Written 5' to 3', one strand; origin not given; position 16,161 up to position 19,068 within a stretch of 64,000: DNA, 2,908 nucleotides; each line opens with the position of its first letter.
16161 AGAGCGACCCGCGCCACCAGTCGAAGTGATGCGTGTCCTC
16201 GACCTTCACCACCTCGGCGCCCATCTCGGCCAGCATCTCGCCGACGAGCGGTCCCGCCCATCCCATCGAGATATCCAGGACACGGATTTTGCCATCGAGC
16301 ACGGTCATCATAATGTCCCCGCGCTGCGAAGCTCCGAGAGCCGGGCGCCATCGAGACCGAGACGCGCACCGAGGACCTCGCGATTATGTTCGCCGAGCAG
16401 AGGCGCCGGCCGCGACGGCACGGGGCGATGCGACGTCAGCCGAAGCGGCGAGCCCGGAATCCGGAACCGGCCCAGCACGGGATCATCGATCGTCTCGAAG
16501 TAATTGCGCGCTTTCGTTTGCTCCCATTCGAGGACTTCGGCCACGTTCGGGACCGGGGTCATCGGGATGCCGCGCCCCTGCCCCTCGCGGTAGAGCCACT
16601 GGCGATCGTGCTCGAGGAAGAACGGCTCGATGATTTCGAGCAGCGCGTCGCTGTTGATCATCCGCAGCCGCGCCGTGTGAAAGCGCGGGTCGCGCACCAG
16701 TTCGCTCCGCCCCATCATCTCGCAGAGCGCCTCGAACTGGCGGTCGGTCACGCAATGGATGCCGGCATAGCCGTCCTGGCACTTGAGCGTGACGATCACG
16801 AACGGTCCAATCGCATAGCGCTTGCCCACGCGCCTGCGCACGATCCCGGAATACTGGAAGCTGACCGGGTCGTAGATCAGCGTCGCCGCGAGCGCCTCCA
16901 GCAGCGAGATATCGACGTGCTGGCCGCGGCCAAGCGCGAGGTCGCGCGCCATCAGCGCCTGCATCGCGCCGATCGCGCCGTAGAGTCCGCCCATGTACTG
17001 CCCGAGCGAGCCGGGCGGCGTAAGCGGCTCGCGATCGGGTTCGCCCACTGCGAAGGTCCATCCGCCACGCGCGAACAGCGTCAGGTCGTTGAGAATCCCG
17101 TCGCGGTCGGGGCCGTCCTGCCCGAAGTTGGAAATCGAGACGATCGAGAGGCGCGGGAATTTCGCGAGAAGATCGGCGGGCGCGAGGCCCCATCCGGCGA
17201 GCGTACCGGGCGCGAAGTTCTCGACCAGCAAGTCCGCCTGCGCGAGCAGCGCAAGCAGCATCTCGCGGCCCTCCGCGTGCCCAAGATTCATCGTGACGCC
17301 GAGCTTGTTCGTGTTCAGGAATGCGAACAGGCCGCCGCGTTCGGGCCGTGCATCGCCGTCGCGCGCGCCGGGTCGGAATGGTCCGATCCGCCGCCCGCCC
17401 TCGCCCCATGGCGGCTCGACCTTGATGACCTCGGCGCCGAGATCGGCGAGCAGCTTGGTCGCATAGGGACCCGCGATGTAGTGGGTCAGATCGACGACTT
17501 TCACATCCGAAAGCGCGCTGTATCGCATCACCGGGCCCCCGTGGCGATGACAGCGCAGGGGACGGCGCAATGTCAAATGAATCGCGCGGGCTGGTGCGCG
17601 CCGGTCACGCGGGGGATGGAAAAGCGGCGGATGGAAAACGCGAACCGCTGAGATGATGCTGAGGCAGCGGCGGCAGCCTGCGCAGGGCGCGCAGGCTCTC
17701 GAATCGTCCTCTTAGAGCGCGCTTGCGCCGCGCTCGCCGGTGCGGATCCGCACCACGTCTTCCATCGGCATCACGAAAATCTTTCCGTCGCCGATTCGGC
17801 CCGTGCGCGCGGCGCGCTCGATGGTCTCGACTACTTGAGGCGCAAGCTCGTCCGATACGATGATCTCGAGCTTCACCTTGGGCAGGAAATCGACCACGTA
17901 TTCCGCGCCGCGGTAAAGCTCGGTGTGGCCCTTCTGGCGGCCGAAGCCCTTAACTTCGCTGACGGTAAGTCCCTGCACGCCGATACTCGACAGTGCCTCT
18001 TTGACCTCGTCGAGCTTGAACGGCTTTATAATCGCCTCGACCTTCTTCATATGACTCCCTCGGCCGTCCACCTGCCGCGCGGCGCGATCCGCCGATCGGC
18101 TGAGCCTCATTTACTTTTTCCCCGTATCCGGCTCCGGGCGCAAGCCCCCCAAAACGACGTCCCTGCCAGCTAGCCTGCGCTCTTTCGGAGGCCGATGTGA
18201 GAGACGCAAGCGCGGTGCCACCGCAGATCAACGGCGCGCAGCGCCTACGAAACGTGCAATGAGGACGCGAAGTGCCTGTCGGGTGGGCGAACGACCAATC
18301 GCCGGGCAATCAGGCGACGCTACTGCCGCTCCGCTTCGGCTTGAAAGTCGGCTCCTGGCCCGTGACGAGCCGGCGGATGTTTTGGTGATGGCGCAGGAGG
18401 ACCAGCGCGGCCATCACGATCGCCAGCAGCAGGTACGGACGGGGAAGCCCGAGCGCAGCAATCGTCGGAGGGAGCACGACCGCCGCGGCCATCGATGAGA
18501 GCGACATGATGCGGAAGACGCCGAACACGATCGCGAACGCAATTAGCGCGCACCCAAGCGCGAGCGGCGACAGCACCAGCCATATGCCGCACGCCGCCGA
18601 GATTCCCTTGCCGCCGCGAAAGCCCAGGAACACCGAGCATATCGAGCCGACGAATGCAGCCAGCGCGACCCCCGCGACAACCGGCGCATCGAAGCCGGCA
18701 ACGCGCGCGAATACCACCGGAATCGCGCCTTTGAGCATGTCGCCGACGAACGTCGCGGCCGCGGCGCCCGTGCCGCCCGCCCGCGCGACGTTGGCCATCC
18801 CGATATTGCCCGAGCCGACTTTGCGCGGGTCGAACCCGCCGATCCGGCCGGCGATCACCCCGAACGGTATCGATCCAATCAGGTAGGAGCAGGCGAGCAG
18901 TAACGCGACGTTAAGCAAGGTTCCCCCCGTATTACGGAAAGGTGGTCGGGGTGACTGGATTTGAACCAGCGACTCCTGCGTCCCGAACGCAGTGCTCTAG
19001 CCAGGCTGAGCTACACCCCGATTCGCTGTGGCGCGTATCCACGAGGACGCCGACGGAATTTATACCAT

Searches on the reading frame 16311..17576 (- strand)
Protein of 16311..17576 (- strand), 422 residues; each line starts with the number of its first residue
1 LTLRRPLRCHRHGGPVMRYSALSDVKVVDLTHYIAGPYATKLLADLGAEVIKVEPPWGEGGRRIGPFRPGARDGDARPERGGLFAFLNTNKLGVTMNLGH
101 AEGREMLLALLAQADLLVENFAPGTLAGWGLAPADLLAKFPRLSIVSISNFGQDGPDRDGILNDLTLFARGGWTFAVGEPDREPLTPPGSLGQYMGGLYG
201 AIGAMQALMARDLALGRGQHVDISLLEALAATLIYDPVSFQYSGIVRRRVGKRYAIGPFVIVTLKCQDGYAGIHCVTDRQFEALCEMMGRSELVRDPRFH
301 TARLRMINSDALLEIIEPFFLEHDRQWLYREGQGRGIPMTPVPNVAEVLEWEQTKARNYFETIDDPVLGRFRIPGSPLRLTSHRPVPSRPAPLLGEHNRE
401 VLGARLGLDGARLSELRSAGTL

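Call 67: search_protein_families(library=pfam, proteins=[window:16311-17576:-], max_evalue=0.0001)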
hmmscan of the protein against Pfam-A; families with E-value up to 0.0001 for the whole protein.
window:16311-17576:- (422 aa): 1 family
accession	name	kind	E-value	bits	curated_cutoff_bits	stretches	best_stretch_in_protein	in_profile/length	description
PF02515.22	CoA_transf_3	-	5e-95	319.2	23.3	1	22-398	1-366/366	CoA-transferase family III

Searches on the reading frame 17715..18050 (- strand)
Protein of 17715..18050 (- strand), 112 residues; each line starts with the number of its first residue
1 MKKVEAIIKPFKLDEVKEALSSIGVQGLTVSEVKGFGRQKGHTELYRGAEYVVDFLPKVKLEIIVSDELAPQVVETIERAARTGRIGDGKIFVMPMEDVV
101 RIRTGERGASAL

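Call 67: search_protein_families(library=pfam, proteins=[window:17715-18050:-], max_evalue=0.0001)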
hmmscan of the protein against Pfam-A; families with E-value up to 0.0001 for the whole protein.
window:17715-18050:- (112 aa): 1 family
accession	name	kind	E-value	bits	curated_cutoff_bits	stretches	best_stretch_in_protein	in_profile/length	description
PF00543.27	P-II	-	2.2e-36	124.7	25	1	1-106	1-102/102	Nitrogen regulatory protein P-II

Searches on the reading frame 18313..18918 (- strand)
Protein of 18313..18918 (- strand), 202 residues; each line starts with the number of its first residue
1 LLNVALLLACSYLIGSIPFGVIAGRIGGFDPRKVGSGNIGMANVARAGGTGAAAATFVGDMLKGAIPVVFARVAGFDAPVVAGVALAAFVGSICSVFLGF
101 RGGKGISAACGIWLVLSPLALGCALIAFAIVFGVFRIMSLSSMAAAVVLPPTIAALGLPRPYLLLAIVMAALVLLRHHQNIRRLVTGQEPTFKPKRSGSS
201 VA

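Call 67: search_protein_families(library=pfam, proteins=[window:18313-18918:-], max_evalue=0.0001)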
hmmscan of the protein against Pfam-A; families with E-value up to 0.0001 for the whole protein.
window:18313-18918:- (202 aa): 1 family
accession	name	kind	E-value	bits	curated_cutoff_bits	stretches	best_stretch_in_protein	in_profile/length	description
PF02660.20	G3P_acyltransf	-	1.1e-46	159.3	24.1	1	11-184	2-164/164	Glycerol-3-phosphate acyltransferase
